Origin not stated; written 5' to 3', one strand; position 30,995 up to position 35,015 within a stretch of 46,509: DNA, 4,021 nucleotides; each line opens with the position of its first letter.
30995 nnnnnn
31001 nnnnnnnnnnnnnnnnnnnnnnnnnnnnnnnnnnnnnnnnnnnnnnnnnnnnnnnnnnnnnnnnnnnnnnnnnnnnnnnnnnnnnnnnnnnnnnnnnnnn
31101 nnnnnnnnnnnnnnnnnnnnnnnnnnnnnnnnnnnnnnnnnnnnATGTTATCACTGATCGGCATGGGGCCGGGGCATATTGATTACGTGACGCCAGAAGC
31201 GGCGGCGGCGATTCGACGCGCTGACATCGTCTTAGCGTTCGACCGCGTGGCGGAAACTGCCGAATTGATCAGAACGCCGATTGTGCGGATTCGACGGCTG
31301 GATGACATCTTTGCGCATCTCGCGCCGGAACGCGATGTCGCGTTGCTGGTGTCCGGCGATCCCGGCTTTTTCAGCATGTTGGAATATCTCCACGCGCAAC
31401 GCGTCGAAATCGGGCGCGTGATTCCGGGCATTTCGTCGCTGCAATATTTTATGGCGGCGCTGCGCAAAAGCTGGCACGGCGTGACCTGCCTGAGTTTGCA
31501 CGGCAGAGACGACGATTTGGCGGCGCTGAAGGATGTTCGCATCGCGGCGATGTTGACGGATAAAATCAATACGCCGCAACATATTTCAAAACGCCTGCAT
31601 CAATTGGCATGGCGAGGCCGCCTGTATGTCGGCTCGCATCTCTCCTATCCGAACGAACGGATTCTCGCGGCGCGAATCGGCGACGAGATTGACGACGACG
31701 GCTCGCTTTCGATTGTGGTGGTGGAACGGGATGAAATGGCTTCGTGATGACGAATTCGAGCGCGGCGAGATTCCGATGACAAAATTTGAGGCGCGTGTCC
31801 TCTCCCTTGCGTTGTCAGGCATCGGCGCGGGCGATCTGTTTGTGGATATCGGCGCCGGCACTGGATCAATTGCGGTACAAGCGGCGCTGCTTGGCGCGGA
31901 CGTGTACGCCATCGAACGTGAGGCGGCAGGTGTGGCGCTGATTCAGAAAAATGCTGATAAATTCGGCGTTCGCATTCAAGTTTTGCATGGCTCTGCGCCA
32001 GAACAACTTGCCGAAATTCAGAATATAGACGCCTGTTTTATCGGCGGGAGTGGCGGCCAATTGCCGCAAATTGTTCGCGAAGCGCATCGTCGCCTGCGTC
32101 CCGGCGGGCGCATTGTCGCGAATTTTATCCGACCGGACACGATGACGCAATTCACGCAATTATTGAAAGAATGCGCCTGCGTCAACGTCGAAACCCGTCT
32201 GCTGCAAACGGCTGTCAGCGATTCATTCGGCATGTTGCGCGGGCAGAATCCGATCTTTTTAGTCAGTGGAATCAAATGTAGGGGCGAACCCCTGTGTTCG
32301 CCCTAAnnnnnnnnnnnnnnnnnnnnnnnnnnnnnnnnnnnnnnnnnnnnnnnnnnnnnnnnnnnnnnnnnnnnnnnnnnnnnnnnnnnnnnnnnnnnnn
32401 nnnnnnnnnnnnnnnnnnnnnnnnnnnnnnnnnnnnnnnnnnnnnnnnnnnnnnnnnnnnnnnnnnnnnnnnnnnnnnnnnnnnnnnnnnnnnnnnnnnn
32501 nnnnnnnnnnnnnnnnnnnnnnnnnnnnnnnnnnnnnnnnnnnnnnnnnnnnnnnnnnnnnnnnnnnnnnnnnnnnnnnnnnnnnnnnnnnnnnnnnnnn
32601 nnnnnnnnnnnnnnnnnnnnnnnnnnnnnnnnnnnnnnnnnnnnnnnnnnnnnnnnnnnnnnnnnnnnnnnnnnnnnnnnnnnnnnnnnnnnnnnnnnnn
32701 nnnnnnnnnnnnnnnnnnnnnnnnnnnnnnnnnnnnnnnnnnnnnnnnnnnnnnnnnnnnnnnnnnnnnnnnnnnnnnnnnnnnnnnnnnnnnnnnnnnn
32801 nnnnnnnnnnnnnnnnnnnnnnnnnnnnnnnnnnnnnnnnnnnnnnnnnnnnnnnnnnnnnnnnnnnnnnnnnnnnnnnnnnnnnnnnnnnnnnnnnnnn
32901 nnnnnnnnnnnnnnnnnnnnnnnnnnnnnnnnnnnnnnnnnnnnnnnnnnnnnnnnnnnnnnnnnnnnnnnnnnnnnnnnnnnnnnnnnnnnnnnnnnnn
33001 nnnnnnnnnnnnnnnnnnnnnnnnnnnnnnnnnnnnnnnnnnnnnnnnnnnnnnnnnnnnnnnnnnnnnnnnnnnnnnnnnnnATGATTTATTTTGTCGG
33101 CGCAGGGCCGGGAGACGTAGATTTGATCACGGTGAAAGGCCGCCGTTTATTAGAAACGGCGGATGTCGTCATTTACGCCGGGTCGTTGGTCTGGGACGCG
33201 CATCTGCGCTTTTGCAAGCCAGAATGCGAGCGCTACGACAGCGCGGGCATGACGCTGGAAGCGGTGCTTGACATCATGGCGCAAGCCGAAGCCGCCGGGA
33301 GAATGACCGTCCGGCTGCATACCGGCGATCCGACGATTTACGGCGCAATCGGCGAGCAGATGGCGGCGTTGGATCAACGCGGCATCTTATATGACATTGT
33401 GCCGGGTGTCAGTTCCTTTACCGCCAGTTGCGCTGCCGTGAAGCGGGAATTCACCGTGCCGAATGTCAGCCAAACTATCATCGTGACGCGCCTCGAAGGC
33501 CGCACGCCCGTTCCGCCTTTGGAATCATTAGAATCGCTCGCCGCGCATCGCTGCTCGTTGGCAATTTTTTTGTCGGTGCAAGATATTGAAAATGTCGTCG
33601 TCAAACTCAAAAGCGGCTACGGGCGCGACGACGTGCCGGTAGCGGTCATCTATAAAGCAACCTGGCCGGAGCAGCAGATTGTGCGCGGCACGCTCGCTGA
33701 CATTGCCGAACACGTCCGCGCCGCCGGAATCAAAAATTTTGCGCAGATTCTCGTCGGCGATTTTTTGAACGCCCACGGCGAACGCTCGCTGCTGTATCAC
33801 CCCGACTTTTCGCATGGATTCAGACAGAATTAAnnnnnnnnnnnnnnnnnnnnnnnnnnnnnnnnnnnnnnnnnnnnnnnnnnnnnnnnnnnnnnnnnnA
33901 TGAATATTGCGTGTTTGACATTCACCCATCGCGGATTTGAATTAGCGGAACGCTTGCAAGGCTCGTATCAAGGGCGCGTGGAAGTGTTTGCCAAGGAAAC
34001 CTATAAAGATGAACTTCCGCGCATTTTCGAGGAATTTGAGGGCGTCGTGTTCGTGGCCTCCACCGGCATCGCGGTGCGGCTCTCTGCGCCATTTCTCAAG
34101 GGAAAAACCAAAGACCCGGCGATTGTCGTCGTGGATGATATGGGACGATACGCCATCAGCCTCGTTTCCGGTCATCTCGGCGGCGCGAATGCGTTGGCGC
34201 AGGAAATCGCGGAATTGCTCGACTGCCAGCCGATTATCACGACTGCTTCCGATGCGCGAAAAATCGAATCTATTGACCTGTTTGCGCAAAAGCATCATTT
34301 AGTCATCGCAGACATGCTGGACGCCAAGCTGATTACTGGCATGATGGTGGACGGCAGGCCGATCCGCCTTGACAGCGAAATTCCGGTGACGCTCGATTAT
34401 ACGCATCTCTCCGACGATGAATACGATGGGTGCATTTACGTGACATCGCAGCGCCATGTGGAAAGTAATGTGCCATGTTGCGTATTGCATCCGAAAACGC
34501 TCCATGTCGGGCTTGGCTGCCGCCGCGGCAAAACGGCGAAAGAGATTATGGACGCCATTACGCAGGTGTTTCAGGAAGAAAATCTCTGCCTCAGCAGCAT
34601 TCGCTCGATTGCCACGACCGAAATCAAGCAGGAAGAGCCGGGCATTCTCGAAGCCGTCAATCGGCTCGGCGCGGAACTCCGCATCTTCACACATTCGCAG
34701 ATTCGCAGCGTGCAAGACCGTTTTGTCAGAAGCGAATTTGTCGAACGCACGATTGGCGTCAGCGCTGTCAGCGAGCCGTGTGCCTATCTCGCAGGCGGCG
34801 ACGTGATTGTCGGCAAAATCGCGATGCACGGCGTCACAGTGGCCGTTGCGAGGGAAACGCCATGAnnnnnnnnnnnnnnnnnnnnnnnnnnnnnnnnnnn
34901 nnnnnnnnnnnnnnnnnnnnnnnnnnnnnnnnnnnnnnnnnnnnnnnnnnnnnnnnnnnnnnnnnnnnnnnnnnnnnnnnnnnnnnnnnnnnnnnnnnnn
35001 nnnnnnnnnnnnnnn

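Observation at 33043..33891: cbi operon punctuated by family-5 perfect palindromes (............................) and a family-1 hairpin between nearly every gene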

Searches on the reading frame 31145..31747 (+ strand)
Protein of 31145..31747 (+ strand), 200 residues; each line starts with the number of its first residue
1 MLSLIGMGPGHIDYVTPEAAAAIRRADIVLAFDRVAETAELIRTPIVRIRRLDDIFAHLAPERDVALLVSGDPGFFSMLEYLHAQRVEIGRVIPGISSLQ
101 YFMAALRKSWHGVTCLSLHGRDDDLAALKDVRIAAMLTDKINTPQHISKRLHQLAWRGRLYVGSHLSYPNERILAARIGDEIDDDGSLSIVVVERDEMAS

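Call 12: search_protein_families(library=pfam, proteins=[window:31145-31747:+])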
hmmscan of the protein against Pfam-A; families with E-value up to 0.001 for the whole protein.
window:31145-31747:+ (200 aa): 1 family
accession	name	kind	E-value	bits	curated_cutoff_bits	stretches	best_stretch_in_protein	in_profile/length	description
PF00590.25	TP_methylase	-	2.5e-22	80.3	27.8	1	1-179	1-209/212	Tetrapyrrole (Corrin/Porphyrin) Methylases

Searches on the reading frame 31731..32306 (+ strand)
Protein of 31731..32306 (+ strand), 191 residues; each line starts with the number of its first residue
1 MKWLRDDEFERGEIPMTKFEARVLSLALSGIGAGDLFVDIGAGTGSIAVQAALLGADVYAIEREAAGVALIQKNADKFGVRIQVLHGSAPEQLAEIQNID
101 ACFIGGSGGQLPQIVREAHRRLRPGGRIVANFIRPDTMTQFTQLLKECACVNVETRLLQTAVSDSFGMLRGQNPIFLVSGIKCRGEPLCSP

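Call 12: search_protein_families(library=pfam, proteins=[window:31731-32306:+])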
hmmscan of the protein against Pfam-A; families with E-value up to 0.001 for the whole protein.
window:31731-32306:+ (191 aa): 7 families
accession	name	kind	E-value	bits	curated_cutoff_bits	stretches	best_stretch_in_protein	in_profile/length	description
PF13649.12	Methyltransf_25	-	1.7e-09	38.6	27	1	38-126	2-97/97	Methyltransferase domain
PF08241.18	Methyltransf_11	-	1.4e-08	35.6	21.2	1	38-129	1-94/95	Methyltransferase domain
PF13847.12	Methyltransf_31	-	5e-08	33.2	27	1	37-145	7-122/145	Methyltransferase domain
PF05175.20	MTS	-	4.6e-05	23.6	23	1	37-129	35-139/170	Methyltransferase small domain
PF01170.24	UPF0020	-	5.6e-05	23.4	22.3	0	26-77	21-72/197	RMKL-like, methyltransferase domain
PF09445.16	Methyltransf_15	-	8.5e-05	22.6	22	1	36-97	3-66/165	RNA cap guanine-N2 methyltransferase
PF06325.19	PrmA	-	0.00049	20.1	22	1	34-129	162-257/296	Ribosomal protein L11 methyltransferase (PrmA)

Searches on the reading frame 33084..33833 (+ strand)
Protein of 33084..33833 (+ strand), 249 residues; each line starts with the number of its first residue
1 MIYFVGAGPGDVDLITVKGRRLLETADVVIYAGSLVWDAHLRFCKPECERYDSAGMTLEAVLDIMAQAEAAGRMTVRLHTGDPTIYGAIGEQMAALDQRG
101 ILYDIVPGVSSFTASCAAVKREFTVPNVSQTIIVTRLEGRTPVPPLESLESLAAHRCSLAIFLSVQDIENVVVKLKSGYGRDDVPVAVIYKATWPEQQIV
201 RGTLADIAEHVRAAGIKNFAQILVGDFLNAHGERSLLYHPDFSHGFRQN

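Call 11: find_encoding_contigs(protein=window:33084-33833:+, flank=10000, max_places=6)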
Protein window:33084-33833:+ (249 aa): no gene with exactly this product is on record in the collection.

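Call 12: search_protein_families(library=pfam, proteins=[window:33084-33833:+])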
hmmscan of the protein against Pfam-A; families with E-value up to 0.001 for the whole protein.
window:33084-33833:+ (249 aa): 1 family
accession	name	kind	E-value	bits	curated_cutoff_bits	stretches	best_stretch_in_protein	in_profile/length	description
PF00590.25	TP_methylase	-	3.5e-47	161.5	27.8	1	1-207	1-211/212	Tetrapyrrole (Corrin/Porphyrin) Methylases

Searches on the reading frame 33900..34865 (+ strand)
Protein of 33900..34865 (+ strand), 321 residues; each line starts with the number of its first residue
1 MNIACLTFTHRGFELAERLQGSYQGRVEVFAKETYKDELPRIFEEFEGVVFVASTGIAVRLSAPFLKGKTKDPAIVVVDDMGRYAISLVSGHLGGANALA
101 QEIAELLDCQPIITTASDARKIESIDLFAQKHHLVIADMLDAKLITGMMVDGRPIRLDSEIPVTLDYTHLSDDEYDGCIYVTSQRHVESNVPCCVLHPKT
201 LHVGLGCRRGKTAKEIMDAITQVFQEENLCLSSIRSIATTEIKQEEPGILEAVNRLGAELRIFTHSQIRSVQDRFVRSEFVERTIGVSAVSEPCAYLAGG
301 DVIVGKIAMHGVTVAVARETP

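Call 12: search_protein_families(library=pfam, proteins=[window:33900-34865:+])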
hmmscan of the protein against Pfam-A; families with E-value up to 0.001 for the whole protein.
window:33900-34865:+ (321 aa): 3 families
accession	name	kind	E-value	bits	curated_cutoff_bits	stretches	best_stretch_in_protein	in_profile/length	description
PF01890.21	CbiG_C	-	1.8e-34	119.2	27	1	201-317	1-117/117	Cobalamin synthesis G C-terminus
PF11760.13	CbiG_N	-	1.9e-33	114.7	25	1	40-118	4-82/82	Cobalamin synthesis G N-terminal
PF11761.13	CbiG_mid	-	9e-05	23.1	22.7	1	124-198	2-88/88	Cobalamin biosynthesis central region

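Call 19: find_homologous_proteins(query=window:33900-34865:+)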
Query window:33900-34865:+ (321 aa): 6332 proteins with E <= 0.001 among 8000 candidates; the best 120 are listed.
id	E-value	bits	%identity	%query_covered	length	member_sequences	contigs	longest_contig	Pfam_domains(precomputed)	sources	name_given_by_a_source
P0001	7.0e-206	700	98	100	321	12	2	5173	PF01890.22,PF11760.14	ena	-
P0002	7.2e-131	454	65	100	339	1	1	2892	PF11761.14,PF01890.22,PF11760.14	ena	-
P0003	1.0e-126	440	61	99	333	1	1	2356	PF11761.14,PF01890.22,PF11760.14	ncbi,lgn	-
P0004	4.1e-126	438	62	99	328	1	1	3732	PF11761.14,PF01890.22,PF11760.14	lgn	-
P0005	1.5e-125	437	62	99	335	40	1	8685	PF11761.14,PF01890.22,PF11760.14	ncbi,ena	-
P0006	5.9e-124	431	64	95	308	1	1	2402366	PF11761.14,PF01890.22,PF11760.14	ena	-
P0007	2.7e-123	429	61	99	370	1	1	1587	PF01890.22,PF11760.14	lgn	-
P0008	6.6e-122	425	59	99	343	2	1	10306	PF11761.14,PF01890.22,PF11760.14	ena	-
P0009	1.3e-121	424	62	99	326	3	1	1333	PF11761.14,PF01890.22,PF11760.14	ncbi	-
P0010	6.1e-120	418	60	99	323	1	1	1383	PF11761.14,PF01890.22,PF11760.14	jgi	jgi:cobalt-precorrin 5A hydrolase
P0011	7.1e-120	418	61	99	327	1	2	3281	PF11761.14,PF01890.22,PF11760.14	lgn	-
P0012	1.3e-118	414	59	100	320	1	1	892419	PF11761.14,PF01890.22,PF11760.14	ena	-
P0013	3.4e-118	412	58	99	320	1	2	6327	PF11761.14,PF01890.22,PF11760.14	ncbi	-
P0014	2.4e-116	406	58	99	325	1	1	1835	PF11761.14,PF01890.22,PF11760.14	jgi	jgi:cobalt-precorrin 5A hydrolase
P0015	2.9e-116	406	59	99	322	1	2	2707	PF11761.14,PF01890.22,PF11760.14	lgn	-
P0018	1.0e-114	401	58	99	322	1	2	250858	PF11761.14,PF01890.22,PF11760.14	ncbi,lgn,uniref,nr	ncbi:cobalt-precorrin 5A hydrolase [candidate division KSB3 bacterium]|uniref:Cobalt-precorrin 5A hy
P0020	1.0e-113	398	61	95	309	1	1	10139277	PF11761.14,PF01890.22,PF11760.14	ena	-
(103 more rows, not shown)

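Call 20: find_encoding_contigs(protein=P0001, flank=10000, max_places=4)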
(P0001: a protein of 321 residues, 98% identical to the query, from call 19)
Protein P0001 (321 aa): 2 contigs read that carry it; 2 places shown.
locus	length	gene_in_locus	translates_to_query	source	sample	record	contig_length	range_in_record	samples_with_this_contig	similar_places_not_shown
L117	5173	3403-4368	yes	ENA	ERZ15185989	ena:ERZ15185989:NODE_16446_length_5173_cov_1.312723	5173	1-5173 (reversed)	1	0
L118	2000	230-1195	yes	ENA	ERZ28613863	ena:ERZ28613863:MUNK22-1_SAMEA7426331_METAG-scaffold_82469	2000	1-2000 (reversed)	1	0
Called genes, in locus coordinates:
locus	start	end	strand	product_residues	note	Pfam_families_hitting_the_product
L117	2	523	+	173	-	?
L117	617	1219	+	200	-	PF00590:TP_methylase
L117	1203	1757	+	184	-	PF13847:Methyltransf_31 (weak), PF08241:Methyltransf_11 (weak), PF13649:Methyltransf_25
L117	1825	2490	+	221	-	PF00590:TP_methylase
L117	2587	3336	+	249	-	PF00590:TP_methylase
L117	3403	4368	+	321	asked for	PF11760:CbiG_N, PF01890:CbiG_C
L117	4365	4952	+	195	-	PF01923:Cob_adeno_trans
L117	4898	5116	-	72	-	-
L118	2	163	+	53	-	?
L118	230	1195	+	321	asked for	PF11760:CbiG_N, PF01890:CbiG_C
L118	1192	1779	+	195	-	PF01923:Cob_adeno_trans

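Call 21: find_encoding_contigs(protein=P0006, flank=10000, max_places=2)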
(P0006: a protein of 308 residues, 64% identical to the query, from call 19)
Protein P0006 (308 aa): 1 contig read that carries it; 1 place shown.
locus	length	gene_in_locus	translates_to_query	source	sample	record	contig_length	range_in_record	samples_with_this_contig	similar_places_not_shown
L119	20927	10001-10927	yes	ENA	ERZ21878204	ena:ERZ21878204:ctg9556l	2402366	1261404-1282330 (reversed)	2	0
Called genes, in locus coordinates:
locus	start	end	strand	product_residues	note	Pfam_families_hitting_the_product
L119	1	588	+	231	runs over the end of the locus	-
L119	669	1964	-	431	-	PF00202:Aminotran_3, PF00155:Aminotran_1_2 (weak)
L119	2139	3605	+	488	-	PF01656:CbiA, PF13500:AAA_26 (faint), PF07685:GATase_3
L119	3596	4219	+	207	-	PF02570:CbiC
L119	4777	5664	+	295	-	PF06180:CbiK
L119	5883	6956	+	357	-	PF01888:CbiD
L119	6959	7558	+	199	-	PF00590:TP_methylase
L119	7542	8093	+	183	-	PF13489:Methyltransf_23 (weak), PF13847:Methyltransf_31 (weak), PF13649:Methyltransf_25 (weak)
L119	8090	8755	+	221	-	PF00590:TP_methylase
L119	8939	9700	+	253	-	PF00590:TP_methylase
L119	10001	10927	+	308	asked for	PF11760:CbiG_N, PF11761:CbiG_mid (weak), PF01890:CbiG_C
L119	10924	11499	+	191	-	PF01923:Cob_adeno_trans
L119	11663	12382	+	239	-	PF00590:TP_methylase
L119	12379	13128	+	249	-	PF02571:CbiJ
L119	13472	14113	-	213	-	PF00625:Guanylate_kin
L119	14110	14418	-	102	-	PF04025:RemA-like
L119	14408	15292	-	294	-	PF03755:YicC-like_N, PF08340:YicC-like_C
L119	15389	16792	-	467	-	PF13727:CoA_binding_3, PF02397:Bac_transf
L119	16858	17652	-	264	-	PF02811:PHP, PF13263:PHP_C (weak)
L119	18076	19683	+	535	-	PF02563:Poly_export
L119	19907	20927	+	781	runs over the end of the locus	PF01590:GAF, PF13185:GAF_2, PF13492:GAF_3, PF01590:GAF (weak), PF13185:GAF_2, PF02518:HATPase_c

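Call 22: find_encoding_contigs(protein=P0020, flank=10000, max_places=2)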
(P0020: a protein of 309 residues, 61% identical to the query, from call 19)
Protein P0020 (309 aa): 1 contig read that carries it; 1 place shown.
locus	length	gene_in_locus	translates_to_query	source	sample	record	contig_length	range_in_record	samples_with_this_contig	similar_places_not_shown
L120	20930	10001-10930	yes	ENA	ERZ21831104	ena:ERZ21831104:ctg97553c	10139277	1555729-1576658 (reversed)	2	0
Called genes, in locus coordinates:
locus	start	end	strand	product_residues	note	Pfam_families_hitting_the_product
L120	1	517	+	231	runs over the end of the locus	-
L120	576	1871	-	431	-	PF00202:Aminotran_3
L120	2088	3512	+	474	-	PF01656:CbiA, PF13500:AAA_26 (faint), PF07685:GATase_3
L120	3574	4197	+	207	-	PF02570:CbiC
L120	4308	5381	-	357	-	PF00072:Response_reg, PF00990:GGDEF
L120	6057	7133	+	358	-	PF01888:CbiD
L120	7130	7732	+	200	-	PF00590:TP_methylase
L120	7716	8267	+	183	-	PF13847:Methyltransf_31 (faint), PF13649:Methyltransf_25 (faint)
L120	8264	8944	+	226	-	PF00590:TP_methylase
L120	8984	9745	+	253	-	PF00590:TP_methylase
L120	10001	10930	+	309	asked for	PF11760:CbiG_N, PF11761:CbiG_mid (weak), PF01890:CbiG_C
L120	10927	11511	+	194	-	PF01923:Cob_adeno_trans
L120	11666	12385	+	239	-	PF00590:TP_methylase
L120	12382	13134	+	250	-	PF02571:CbiJ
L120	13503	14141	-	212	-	PF00625:Guanylate_kin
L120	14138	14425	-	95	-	PF04025:RemA-like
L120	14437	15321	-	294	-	PF03755:YicC-like_N, PF08340:YicC-like_C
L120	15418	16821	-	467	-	PF13727:CoA_binding_3, PF02397:Bac_transf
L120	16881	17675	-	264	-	PF02811:PHP, PF13263:PHP_C (weak)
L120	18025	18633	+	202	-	-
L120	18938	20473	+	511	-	PF02563:Poly_export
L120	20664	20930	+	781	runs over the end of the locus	PF01590:GAF, PF13185:GAF_2, PF13492:GAF_3, PF01590:GAF (weak), PF13185:GAF_2, PF02518:HATPase_c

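Call 41: find_encoding_contigs(protein=P0012, flank=6000, max_places=1)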
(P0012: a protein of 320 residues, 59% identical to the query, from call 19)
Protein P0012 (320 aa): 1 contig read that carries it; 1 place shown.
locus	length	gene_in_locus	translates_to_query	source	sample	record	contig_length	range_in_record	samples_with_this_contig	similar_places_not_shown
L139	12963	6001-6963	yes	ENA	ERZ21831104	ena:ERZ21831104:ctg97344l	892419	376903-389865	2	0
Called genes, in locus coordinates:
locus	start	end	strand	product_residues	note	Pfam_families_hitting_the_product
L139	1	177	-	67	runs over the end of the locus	-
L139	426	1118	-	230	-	-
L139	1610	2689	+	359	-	PF01888:CbiD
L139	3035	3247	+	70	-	-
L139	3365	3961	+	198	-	PF00590:TP_methylase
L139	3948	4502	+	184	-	PF03602:Cons_hypoth95 (faint), PF06325:PrmA (weak), PF02475:TRM5-TYW2_MTfase (weak), PF13847:Methyltransf_31 (weak), PF13649:Methyltransf_25 (weak)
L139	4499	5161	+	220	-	PF00590:TP_methylase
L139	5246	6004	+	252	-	PF00590:TP_methylase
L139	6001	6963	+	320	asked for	PF11760:CbiG_N, PF11761:CbiG_mid, PF01890:CbiG_C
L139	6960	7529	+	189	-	PF01923:Cob_adeno_trans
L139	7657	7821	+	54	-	-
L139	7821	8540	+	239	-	PF00590:TP_methylase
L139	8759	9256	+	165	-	-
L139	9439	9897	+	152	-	PF01625:PMSR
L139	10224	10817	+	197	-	PF18306:LDcluster4, PF03641:Lysine_decarbox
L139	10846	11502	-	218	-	PF03483:B3_4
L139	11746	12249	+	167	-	PF03061:4HBT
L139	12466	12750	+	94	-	-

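Call 42: find_encoding_contigs(protein=P0018, flank=6000, max_places=1)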
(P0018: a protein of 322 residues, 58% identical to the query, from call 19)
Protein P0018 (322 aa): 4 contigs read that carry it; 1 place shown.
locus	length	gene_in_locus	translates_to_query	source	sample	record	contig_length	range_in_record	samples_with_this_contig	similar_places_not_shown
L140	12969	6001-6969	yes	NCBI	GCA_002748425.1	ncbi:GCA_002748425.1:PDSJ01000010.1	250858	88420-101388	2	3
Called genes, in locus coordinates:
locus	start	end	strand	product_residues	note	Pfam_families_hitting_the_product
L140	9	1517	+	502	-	PF01656:CbiA, PF13500:AAA_26 (faint), PF07685:GATase_3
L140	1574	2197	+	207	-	PF02570:CbiC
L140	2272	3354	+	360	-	PF01888:CbiD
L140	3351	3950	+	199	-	PF00590:TP_methylase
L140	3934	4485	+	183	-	PF09445:Methyltransf_15 (weak), PF13847:Methyltransf_31 (weak), PF13649:Methyltransf_25 (weak)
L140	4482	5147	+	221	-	PF00590:TP_methylase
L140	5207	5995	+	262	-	PF00590:TP_methylase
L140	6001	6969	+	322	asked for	PF11760:CbiG_N, PF11761:CbiG_mid (weak), PF01890:CbiG_C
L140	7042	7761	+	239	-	PF00590:TP_methylase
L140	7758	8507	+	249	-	PF02571:CbiJ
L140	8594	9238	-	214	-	PF00625:Guanylate_kin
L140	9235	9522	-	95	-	PF04025:RemA-like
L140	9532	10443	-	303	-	PF03755:YicC-like_N, PF08340:YicC-like_C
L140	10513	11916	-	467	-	PF13727:CoA_binding_3, PF02397:Bac_transf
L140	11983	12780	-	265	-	PF02811:PHP, PF13263:PHP_C (weak)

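Call 43: find_encoding_contigs(protein=P0005, flank=6000, max_places=1)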
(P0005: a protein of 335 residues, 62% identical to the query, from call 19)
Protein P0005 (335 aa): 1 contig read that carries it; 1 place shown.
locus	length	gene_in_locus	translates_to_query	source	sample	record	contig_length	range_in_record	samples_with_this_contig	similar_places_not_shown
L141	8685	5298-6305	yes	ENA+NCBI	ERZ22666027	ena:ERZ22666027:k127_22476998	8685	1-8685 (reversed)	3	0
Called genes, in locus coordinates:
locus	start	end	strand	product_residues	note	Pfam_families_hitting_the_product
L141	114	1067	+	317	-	PF04015:DUF362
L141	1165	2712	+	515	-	PF12801:Fer4_5, PF12801:Fer4_5, PF12838:Fer4_7 (weak), PF13187:Fer4_9 (weak), PF13237:Fer4_10 (weak), PF14697:Fer4_21 (weak), PF12838:Fer4_7, PF13187:Fer4_9 (weak), +6 more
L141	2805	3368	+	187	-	PF13649:Methyltransf_25 (weak)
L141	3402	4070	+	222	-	PF00590:TP_methylase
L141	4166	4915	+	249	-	PF00590:TP_methylase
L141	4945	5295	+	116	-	-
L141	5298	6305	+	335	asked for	PF11760:CbiG_N, PF11761:CbiG_mid, PF01890:CbiG_C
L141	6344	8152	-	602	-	PF00664:ABC_membrane, PF00005:ABC_tran, PF02463:SMC_N (faint)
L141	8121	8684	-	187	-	?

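Call 44: find_encoding_contigs(protein=P0008, flank=6000, max_places=1)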
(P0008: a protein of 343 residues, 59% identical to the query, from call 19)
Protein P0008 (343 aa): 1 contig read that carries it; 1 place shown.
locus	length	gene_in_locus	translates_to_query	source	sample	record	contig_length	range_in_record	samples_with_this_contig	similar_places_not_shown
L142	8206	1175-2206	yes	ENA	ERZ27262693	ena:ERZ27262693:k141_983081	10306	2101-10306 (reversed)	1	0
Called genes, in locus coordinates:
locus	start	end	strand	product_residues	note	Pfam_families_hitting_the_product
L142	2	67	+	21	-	?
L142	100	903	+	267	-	PF00590:TP_methylase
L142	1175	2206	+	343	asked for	PF11760:CbiG_N, PF11761:CbiG_mid (weak), PF01890:CbiG_C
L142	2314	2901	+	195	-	PF01923:Cob_adeno_trans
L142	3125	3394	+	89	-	PF04014:MazE_antitoxin (weak)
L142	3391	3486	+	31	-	-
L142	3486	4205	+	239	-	PF00590:TP_methylase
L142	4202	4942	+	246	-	PF02571:CbiJ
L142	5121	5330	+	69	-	-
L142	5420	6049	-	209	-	PF00625:Guanylate_kin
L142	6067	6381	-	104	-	PF04025:RemA-like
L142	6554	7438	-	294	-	PF03755:YicC-like_N, PF08340:YicC-like_C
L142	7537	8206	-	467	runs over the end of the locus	PF13727:CoA_binding_3, PF02397:Bac_transf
